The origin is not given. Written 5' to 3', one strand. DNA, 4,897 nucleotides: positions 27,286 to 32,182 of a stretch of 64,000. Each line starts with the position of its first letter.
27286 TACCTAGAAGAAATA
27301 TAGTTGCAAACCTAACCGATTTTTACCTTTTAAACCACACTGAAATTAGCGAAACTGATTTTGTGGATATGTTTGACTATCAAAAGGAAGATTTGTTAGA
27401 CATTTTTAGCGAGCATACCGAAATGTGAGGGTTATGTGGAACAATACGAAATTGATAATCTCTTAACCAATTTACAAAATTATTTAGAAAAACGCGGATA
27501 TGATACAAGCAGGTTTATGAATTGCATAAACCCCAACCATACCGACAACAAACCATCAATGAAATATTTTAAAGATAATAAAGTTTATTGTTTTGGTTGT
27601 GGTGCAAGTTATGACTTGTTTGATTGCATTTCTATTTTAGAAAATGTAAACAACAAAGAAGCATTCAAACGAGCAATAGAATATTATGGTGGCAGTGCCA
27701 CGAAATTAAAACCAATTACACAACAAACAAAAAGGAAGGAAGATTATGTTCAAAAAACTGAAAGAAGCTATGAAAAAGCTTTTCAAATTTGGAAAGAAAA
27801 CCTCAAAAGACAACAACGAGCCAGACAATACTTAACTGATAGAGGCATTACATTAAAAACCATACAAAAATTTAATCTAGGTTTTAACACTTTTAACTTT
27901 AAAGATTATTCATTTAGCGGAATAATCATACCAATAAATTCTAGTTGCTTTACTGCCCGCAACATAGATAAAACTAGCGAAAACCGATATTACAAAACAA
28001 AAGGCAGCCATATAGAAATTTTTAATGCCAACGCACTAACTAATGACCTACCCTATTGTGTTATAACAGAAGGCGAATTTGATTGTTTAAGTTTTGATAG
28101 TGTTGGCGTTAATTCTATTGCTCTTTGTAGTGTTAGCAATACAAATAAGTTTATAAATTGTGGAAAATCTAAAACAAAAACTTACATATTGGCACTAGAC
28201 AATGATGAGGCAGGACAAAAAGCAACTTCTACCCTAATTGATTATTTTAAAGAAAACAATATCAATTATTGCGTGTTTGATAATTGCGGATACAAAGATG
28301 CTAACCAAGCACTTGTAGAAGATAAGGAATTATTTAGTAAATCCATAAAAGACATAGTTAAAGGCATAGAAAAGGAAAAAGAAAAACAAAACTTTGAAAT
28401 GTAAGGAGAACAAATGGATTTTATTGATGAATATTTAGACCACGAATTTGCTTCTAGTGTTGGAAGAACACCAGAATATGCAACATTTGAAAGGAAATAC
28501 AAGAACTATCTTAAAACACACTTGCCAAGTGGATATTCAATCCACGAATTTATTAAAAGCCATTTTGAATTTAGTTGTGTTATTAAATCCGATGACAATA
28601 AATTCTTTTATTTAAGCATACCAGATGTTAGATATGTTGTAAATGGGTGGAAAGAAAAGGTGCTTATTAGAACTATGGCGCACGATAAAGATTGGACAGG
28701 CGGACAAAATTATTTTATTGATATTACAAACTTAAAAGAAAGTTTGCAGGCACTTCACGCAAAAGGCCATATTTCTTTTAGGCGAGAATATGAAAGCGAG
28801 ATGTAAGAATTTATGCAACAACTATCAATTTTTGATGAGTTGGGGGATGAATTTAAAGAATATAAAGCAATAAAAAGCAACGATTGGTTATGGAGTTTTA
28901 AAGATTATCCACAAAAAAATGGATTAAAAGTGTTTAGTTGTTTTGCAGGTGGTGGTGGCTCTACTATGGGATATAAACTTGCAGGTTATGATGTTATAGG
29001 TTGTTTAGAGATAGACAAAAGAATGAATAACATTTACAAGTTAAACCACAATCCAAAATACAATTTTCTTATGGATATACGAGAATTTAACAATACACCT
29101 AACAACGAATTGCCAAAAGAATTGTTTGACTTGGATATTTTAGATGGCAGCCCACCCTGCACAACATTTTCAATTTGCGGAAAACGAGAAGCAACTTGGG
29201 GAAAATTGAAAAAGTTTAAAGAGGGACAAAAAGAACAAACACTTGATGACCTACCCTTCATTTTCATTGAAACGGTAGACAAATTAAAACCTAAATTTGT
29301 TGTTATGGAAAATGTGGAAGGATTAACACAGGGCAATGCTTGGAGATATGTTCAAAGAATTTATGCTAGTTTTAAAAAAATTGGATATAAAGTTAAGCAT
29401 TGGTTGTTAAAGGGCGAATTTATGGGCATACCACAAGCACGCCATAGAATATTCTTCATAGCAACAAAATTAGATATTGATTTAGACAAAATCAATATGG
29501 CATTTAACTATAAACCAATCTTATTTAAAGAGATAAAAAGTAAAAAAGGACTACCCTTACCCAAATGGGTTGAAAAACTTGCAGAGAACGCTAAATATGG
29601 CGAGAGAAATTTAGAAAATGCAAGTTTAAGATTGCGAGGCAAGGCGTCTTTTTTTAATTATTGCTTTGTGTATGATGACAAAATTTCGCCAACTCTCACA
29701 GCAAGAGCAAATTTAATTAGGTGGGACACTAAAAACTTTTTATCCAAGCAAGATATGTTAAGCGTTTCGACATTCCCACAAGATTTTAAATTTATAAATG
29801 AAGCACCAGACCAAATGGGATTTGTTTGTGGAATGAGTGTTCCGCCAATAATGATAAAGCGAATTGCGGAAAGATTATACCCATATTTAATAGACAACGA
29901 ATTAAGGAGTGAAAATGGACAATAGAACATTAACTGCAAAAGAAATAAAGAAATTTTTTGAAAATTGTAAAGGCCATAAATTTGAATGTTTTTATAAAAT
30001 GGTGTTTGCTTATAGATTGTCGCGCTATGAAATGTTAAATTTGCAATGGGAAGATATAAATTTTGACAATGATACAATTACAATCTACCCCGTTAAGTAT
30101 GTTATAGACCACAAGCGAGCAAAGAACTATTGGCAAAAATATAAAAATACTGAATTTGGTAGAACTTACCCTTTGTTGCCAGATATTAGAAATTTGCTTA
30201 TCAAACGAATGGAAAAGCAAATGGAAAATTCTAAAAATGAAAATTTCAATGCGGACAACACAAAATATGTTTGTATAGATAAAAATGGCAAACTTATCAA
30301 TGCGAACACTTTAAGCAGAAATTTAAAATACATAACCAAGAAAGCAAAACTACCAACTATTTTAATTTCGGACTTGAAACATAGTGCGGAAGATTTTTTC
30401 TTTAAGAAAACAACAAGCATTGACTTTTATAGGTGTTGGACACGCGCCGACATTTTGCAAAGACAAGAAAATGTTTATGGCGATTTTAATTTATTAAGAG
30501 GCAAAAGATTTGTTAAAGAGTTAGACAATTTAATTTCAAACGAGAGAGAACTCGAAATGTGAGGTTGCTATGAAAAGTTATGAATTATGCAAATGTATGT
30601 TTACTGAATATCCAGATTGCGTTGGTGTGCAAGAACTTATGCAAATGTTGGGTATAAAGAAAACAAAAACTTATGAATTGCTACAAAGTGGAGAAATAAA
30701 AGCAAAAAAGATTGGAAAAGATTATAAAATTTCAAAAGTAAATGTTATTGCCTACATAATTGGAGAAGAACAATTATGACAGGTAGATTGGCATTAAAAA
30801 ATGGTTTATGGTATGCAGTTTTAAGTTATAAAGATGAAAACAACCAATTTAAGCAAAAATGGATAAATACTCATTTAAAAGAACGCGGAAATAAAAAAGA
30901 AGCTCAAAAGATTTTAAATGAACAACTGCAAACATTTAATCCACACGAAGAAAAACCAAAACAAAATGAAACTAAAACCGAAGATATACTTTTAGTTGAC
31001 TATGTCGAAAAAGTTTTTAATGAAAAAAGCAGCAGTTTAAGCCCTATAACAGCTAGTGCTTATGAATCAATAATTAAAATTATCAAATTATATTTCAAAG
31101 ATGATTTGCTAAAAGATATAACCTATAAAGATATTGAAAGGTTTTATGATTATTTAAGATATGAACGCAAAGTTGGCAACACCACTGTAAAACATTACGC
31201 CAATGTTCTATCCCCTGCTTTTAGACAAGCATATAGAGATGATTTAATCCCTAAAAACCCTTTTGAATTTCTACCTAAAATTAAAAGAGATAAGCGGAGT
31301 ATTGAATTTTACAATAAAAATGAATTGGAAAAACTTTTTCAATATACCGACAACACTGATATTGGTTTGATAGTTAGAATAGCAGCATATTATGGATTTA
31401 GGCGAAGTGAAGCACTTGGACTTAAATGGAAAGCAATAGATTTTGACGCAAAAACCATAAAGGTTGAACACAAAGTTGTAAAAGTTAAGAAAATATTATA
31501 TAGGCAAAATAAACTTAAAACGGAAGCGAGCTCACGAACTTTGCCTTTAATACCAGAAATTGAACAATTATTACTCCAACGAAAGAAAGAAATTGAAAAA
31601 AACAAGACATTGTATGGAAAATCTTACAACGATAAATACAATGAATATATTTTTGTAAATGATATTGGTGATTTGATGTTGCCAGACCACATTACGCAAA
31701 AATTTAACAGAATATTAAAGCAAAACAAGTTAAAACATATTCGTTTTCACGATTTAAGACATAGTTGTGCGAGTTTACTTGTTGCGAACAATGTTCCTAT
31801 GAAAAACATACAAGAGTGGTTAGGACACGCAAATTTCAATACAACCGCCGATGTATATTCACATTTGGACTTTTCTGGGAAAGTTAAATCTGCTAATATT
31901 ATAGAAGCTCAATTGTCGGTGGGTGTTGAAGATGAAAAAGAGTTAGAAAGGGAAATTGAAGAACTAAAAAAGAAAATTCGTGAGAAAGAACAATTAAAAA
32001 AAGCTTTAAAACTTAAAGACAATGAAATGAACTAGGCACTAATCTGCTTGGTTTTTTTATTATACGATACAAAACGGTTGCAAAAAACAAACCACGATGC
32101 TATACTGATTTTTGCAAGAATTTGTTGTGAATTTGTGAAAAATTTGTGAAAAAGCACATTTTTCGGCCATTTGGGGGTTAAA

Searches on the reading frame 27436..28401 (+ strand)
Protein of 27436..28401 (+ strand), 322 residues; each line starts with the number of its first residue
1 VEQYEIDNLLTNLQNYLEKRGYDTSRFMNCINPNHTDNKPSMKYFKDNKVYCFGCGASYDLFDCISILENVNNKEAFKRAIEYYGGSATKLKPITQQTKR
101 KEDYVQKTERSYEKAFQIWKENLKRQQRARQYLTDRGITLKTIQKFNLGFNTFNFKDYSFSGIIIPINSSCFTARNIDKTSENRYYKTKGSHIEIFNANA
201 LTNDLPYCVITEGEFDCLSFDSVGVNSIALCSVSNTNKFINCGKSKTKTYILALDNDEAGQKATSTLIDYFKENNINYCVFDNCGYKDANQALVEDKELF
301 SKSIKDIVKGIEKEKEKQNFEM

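Call 19: search_protein_families(library=pfam, proteins=[window:27436-28401:+], max_evalue=0.001)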
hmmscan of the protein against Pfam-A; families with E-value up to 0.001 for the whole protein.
window:27436-28401:+ (322 aa): 6 families
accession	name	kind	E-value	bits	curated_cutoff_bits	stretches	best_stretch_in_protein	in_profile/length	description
PF13155.12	Toprim_2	-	8.7e-17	61.7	22.1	1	209-293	1-88/88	Toprim-like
PF13362.12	Toprim_3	-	1.5e-07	32.2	27.2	1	208-295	2-91/95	Toprim domain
PF01807.25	Zn_ribbon_DnaG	-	1.6e-06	28.3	24.9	1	16-85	24-90/98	CHC2 zinc finger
PF01751.28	Toprim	-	6.2e-06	26.7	23.1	1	209-274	3-82/96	Toprim domain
PF13662.12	Toprim_4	-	4.7e-05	24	25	1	209-275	4-78/85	Toprim domain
PF08275.17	DNAG_N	-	0.00018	22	26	1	120-154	3-39/128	DNA primase catalytic core, N-terminal domain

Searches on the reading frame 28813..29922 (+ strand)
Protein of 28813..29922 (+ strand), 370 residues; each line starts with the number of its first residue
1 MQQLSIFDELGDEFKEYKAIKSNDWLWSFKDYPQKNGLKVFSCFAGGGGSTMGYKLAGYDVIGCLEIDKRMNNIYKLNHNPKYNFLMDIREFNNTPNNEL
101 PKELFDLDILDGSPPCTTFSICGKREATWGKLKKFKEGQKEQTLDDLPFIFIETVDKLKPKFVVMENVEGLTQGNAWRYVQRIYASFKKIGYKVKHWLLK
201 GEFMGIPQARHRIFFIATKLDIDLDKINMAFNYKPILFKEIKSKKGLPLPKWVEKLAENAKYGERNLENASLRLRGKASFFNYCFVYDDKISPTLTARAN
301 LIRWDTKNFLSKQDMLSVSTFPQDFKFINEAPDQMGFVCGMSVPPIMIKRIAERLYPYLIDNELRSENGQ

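Call 19: search_protein_families(library=pfam, proteins=[window:28813-29922:+], max_evalue=0.001)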
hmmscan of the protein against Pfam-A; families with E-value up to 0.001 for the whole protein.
window:28813-29922:+ (370 aa): 1 family
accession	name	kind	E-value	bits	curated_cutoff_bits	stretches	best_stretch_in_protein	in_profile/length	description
PF00145.23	DNA_methylase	-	8.5e-45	154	22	1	39-355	2-322/324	C-5 cytosine-specific DNA methylase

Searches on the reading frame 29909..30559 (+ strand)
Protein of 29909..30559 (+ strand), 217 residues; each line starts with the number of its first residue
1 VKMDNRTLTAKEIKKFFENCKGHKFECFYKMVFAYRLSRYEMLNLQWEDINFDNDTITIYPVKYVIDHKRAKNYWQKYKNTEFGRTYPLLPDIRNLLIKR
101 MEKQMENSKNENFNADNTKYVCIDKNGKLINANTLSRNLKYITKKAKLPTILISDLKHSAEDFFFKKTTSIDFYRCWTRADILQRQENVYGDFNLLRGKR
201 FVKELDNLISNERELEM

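Call 19: search_protein_families(library=pfam, proteins=[window:29909-30559:+], max_evalue=0.001)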
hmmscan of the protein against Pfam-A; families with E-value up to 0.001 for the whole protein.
window:29909-30559:+ (217 aa): 1 family
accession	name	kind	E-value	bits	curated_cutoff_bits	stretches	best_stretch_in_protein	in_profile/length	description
PF00589.27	Phage_integrase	-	1.1e-07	32.2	27.1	1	7-149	2-124/172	Phage integrase family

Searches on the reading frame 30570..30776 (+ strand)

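Call 84: search_protein_families(library=pfam, proteins=[window:30570-30776:+], max_evalue=0.0001)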
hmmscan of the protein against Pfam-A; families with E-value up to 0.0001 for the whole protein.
window:30570-30776:+ (69 aa): 1 family
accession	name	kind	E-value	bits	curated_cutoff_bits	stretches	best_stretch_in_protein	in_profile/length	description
PF12728.13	HTH_17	-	6.3e-10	39.6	27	1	20-63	4-47/51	Helix-turn-helix domain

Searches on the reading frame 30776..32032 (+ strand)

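Call 19: search_protein_families(library=pfam, proteins=[window:30776-32032:+], max_evalue=0.001)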
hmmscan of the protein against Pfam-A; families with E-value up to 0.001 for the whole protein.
window:30776-32032:+ (419 aa): 5 families
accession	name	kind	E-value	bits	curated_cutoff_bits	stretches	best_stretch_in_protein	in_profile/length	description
PF00589.27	Phage_integrase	-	4.8e-28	98.5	27.1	1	180-366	4-170/172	Phage integrase family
PF13102.12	Phage_int_SAM_5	-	2.4e-13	50.7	22.3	1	73-164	2-94/98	Phage integrase SAM-like domain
PF13495.12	Phage_int_SAM_4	-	3.5e-06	27.8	27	1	86-157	12-83/85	Phage integrase, N-terminal SAM-like domain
PF14659.12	Phage_int_SAM_3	-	3.3e-05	24.4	22.6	1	74-127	3-57/58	Phage integrase, N-terminal SAM-like domain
PF25457.1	IRF-2BP1_2_M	-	0.00056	19.8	23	0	79-160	82-160/162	IRF-2BP1/2 middle domain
